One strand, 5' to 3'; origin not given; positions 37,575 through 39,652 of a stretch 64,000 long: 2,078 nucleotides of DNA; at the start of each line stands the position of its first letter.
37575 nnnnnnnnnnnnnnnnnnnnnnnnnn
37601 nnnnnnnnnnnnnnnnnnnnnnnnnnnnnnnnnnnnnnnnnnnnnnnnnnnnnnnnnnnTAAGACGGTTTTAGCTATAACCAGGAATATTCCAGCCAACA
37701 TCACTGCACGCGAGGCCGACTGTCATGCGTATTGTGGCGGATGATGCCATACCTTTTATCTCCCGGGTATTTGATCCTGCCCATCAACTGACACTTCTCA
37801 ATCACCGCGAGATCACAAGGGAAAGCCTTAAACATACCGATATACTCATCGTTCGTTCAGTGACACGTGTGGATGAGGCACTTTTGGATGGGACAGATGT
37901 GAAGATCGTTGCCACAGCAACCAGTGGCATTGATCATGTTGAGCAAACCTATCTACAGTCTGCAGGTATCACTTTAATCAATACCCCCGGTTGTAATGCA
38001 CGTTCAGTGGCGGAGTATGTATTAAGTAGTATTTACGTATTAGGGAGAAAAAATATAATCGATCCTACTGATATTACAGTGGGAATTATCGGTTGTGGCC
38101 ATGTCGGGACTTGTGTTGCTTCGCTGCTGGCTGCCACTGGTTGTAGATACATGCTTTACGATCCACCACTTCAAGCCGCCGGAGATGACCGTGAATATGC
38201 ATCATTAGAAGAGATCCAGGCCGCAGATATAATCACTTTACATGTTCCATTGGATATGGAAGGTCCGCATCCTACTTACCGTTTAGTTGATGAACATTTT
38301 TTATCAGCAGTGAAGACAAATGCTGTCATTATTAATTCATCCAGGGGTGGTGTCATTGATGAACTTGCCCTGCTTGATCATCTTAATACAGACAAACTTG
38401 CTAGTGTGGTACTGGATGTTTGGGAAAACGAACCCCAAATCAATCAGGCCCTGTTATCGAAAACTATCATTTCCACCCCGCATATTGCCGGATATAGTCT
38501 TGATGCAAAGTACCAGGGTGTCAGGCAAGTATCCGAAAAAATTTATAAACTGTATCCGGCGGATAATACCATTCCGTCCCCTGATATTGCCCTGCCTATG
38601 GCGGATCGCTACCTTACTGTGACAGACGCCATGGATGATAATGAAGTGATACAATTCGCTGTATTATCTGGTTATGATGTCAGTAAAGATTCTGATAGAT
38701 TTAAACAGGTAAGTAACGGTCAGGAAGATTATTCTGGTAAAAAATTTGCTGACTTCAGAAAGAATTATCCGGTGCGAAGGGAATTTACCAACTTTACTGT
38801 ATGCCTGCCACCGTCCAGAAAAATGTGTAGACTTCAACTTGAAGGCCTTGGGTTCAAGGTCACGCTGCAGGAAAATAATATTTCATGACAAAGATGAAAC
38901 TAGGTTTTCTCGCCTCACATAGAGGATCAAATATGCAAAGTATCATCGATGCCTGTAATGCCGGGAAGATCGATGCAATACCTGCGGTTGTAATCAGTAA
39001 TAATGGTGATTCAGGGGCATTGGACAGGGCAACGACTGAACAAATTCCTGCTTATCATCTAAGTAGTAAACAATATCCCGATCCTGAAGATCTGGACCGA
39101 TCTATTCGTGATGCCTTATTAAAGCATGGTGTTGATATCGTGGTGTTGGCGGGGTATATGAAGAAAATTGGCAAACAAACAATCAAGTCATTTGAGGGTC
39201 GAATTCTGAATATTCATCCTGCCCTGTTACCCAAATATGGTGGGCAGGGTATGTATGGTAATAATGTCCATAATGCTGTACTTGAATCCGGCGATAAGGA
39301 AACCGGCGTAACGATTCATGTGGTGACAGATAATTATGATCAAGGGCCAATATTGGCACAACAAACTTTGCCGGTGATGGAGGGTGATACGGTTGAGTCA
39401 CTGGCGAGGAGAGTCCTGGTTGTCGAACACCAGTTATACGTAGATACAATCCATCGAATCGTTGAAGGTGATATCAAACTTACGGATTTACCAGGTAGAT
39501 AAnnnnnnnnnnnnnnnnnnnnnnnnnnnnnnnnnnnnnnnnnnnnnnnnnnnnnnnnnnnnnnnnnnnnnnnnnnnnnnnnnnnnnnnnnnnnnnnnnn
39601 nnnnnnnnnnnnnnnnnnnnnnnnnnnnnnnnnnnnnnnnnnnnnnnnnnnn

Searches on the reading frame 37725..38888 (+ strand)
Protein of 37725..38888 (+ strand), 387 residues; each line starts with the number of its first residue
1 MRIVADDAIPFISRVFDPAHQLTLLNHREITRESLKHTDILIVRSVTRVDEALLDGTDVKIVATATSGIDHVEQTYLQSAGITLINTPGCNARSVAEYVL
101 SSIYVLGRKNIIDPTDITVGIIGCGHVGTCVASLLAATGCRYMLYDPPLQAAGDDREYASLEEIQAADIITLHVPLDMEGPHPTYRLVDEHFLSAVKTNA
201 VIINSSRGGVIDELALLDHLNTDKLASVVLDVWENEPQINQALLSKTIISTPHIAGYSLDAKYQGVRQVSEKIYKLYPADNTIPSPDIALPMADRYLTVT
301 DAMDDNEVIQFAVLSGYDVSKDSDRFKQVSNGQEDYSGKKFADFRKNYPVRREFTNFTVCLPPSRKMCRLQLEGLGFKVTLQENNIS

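Call 32: search_protein_families(library=pfam, proteins=[window:37725-38888:+], max_evalue=0.001)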
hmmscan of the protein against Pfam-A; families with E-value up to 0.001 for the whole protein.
window:37725-38888:+ (387 aa): 3 families
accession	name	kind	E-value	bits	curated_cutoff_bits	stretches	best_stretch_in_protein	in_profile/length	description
PF02826.25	2-Hacid_dh_C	-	1.2e-32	113.2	25.1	1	113-255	33-178/178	D-isomer specific 2-hydroxyacid dehydrogenase, NAD binding domain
PF00389.36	2-Hacid_dh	-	1e-17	64.5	24.6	1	27-275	29-122/134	D-isomer specific 2-hydroxyacid dehydrogenase, catalytic domain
PF11890.14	DUF3410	-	1.6e-10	41.1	31.4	1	296-366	9-73/81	Domain of unknown function (DUF3410)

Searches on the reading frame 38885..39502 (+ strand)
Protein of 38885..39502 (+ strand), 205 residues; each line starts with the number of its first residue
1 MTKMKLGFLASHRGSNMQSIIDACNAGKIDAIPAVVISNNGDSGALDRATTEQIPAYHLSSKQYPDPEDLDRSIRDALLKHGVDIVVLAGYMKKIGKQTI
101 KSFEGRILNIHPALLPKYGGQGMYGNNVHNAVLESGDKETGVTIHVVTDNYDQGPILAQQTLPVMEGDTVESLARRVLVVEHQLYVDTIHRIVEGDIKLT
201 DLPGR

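Call 42: search_protein_families(library=pfam, proteins=[window:38885-39502:+], max_evalue=0.1)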
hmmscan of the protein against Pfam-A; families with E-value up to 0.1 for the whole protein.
window:38885-39502:+ (205 aa): 2 families
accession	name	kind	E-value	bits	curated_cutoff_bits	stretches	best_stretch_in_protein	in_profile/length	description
PF00551.24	Formyl_trans_N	-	5e-50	170.2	26.1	1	4-189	1-181/181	Formyl transferase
PF02469.27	Fasciclin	-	0.052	14.2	22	0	136-200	52-110/123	Fasciclin domain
